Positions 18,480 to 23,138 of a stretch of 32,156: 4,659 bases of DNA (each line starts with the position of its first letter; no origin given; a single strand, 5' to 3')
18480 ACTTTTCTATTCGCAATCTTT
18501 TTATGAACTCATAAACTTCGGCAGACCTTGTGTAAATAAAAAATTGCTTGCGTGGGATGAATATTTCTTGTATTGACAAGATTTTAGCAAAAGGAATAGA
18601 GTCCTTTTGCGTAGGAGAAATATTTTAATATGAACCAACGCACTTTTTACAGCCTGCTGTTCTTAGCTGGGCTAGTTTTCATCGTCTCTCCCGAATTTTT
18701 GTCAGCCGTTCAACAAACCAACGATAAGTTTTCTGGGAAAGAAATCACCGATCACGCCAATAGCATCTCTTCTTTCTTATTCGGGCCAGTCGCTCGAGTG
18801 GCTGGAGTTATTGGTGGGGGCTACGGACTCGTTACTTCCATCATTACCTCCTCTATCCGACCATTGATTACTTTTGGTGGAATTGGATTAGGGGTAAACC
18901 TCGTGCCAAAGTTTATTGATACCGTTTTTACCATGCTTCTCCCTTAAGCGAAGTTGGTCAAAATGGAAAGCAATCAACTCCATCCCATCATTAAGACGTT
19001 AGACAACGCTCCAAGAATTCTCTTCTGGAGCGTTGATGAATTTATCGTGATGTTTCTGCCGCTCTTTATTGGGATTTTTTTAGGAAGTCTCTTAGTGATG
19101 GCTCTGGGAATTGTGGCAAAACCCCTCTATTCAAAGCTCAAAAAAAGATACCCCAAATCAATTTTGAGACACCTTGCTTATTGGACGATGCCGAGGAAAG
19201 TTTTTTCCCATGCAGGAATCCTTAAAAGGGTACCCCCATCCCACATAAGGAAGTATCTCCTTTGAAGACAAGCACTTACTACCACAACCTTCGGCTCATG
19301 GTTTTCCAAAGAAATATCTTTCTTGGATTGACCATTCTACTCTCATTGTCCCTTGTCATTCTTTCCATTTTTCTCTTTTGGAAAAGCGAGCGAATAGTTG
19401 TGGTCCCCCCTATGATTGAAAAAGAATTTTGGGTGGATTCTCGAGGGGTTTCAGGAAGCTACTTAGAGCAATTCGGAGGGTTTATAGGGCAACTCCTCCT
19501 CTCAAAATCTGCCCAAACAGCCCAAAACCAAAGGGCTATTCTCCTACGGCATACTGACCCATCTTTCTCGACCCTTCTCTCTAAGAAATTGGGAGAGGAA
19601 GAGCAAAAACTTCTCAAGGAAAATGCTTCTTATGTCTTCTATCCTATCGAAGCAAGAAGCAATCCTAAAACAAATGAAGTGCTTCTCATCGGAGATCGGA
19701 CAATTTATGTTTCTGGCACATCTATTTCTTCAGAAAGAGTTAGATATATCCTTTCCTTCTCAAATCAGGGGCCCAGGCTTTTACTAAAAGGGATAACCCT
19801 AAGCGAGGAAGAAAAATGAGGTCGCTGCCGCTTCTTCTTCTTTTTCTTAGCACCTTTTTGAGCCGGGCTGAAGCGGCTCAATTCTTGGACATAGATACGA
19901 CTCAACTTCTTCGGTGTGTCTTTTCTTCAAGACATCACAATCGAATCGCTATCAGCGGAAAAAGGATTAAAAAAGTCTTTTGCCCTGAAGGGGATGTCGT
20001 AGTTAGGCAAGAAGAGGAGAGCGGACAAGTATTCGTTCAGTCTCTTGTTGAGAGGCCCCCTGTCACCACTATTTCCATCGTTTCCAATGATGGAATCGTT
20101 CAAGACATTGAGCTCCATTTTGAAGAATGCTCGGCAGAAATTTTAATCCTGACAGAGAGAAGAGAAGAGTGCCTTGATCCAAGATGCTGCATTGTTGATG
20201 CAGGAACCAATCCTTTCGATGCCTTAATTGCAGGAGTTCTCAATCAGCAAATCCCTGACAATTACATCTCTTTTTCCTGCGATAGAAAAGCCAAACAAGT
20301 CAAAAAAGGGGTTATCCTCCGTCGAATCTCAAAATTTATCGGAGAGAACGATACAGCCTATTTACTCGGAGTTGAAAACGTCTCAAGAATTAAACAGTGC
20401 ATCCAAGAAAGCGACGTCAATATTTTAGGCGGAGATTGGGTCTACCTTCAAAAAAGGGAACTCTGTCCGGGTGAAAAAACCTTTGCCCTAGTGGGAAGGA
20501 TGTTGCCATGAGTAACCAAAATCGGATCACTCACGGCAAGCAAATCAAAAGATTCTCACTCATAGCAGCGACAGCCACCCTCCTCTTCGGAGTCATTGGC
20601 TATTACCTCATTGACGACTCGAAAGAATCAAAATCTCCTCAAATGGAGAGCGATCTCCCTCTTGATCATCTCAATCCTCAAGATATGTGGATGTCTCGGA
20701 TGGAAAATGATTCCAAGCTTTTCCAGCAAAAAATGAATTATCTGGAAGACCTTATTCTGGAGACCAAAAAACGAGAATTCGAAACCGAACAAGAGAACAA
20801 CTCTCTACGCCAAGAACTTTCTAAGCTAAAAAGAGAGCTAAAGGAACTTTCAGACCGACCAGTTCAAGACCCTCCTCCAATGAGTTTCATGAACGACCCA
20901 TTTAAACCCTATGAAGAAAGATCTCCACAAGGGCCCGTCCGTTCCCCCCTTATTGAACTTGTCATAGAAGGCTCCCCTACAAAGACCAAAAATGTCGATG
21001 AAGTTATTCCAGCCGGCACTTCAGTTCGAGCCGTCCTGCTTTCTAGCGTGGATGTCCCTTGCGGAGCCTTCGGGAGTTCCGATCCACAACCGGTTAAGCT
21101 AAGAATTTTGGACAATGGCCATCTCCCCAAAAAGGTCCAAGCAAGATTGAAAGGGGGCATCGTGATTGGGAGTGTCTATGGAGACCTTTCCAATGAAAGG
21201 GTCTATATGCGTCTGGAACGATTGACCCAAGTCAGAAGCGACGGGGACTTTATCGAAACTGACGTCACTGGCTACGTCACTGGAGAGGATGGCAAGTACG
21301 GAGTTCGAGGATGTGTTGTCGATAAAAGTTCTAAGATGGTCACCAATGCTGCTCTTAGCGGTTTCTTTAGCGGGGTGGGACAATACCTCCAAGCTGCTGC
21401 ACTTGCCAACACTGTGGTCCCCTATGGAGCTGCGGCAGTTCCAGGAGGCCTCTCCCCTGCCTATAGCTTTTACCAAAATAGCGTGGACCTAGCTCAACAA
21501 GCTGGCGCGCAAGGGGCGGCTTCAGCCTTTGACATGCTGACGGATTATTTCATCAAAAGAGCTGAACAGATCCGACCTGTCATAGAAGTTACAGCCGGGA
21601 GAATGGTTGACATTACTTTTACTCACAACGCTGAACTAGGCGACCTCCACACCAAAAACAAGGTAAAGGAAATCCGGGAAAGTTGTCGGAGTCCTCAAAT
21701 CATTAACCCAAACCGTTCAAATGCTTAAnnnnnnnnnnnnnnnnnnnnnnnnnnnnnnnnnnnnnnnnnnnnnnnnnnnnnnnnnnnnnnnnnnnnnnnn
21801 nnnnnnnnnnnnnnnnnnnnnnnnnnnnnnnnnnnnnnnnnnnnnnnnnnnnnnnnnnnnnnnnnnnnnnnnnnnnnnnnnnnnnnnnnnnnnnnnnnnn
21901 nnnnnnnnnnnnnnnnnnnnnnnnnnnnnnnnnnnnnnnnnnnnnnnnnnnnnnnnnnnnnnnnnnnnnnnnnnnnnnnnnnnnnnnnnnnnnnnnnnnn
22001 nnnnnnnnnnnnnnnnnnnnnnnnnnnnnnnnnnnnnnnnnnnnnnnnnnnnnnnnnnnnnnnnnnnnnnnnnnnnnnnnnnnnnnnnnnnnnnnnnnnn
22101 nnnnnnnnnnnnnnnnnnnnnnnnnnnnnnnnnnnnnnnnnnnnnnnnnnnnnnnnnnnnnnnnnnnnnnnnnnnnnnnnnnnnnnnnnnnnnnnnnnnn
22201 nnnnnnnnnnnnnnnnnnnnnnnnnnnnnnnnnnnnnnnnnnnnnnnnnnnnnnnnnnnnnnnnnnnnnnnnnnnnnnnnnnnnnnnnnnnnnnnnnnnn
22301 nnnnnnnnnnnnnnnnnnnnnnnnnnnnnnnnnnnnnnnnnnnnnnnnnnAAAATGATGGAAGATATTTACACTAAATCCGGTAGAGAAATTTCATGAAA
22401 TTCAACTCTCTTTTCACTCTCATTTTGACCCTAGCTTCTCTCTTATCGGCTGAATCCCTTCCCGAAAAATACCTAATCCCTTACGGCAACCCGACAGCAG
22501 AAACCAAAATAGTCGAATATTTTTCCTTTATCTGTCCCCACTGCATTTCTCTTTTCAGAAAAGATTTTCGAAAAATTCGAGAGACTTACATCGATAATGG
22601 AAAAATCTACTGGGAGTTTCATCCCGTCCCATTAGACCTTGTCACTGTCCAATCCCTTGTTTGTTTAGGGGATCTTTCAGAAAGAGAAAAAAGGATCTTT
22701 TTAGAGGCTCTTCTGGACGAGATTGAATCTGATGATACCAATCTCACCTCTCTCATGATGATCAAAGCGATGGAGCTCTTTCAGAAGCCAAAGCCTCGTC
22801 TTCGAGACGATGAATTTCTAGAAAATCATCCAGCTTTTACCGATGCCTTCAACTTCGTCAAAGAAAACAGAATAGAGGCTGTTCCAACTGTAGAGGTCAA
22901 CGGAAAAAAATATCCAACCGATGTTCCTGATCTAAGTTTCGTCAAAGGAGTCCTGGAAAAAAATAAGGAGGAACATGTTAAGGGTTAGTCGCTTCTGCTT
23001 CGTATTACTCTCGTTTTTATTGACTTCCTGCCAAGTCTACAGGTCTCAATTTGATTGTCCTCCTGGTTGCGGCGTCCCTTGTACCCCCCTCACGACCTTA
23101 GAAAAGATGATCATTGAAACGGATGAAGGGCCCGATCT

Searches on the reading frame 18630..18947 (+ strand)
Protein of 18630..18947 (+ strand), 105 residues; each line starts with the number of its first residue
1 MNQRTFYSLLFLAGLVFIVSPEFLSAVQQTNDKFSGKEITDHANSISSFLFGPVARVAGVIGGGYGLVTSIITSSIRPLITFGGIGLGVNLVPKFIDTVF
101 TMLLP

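Call 22: search_protein_families(library=pfam, proteins=[window:18630-18947:+], max_evalue=0.01)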
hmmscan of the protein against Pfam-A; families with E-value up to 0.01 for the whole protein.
window:18630-18947:+ (105 aa): 1 family
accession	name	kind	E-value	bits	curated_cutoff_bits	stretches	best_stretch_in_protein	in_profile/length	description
PF04956.18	TrbC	-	0.001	19.7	27.9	1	3-73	9-74/98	TrbC/VIRB2 pilin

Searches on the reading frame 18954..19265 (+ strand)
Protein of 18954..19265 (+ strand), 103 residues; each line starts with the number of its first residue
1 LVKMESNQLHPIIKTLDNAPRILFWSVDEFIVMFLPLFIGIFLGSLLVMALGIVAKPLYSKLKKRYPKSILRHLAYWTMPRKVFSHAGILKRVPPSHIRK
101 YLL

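Call 22: search_protein_families(library=pfam, proteins=[window:18954-19265:+], max_evalue=0.01)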
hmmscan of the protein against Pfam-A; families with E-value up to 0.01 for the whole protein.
window:18954-19265:+ (103 aa): 1 family
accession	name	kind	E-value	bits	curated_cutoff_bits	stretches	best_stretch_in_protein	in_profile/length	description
PF07178.16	TraL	-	3.3e-26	91.8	24.4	1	12-101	3-89/90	TraL protein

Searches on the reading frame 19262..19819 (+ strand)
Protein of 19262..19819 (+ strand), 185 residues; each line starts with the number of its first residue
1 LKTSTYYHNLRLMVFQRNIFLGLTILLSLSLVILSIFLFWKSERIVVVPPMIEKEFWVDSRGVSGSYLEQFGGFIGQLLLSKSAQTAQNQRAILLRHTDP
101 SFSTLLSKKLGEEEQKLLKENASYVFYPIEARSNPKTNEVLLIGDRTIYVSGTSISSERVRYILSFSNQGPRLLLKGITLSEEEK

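Call 22: search_protein_families(library=pfam, proteins=[window:19262-19819:+], max_evalue=0.01)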
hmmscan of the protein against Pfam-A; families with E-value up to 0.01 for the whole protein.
window:19262-19819:+ (185 aa): 2 families
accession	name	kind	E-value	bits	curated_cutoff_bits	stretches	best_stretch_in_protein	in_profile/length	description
PF05309.16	TraE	-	2.5e-40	138.3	24.8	1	1-179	1-181/182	TraE protein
PF00892.27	EamA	-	0.00062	20.5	28.2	1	23-108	34-108/135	EamA-like transporter family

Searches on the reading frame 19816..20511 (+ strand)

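Call 23: search_protein_families(library=pfam, proteins=[window:19816-20511:+], max_evalue=0.01)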
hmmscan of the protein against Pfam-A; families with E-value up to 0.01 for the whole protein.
window:19816-20511:+ (231 aa): 2 families
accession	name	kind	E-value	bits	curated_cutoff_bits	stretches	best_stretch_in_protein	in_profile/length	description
PF06586.17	TraK_N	-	1.9e-10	41.4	24.8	1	29-110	5-89/100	TraK N-terminal domain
PF23536.1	TraK_C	-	1.6e-05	25.4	28.5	1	136-226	18-108/110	TraK C-terminal domain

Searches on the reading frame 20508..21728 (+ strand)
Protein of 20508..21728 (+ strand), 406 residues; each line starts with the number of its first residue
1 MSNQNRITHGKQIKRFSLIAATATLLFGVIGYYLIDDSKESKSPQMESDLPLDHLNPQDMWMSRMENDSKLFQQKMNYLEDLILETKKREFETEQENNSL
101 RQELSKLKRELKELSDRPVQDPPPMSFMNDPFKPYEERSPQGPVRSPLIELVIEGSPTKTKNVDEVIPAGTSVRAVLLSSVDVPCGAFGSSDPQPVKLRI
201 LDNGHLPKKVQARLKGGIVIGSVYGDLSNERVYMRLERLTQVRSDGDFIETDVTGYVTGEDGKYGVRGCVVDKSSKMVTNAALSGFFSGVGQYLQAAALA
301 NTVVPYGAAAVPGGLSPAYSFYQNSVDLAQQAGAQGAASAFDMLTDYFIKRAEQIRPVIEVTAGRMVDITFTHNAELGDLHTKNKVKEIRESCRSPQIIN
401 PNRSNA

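Call 23: search_protein_families(library=pfam, proteins=[window:20508-21728:+], max_evalue=0.01)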
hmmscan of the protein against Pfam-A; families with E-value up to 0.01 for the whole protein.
window:20508-21728:+ (406 aa): 2 families
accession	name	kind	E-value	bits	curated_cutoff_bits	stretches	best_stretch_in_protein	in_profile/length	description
PF03743.19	TrbI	-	1e-30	107.4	35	1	166-376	1-187/188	Bacterial conjugation TrbI-like protein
PF20570.3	DUF6779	-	0.0056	17.8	28.1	0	85-123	61-99/108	Domain of unknown function (DUF6779)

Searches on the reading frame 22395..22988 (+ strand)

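Call 23: search_protein_families(library=pfam, proteins=[window:22395-22988:+], max_evalue=0.01)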
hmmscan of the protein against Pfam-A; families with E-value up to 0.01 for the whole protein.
window:22395-22988:+ (197 aa): 2 families
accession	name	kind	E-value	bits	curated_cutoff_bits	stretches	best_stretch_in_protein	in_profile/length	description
PF13462.12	Thioredoxin_4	-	9.1e-17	62.2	23.2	1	30-175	8-152/165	Thioredoxin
PF01323.26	DSBA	-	0.00077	19.7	25.6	1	39-82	2-41/191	DSBA-like thioredoxin domain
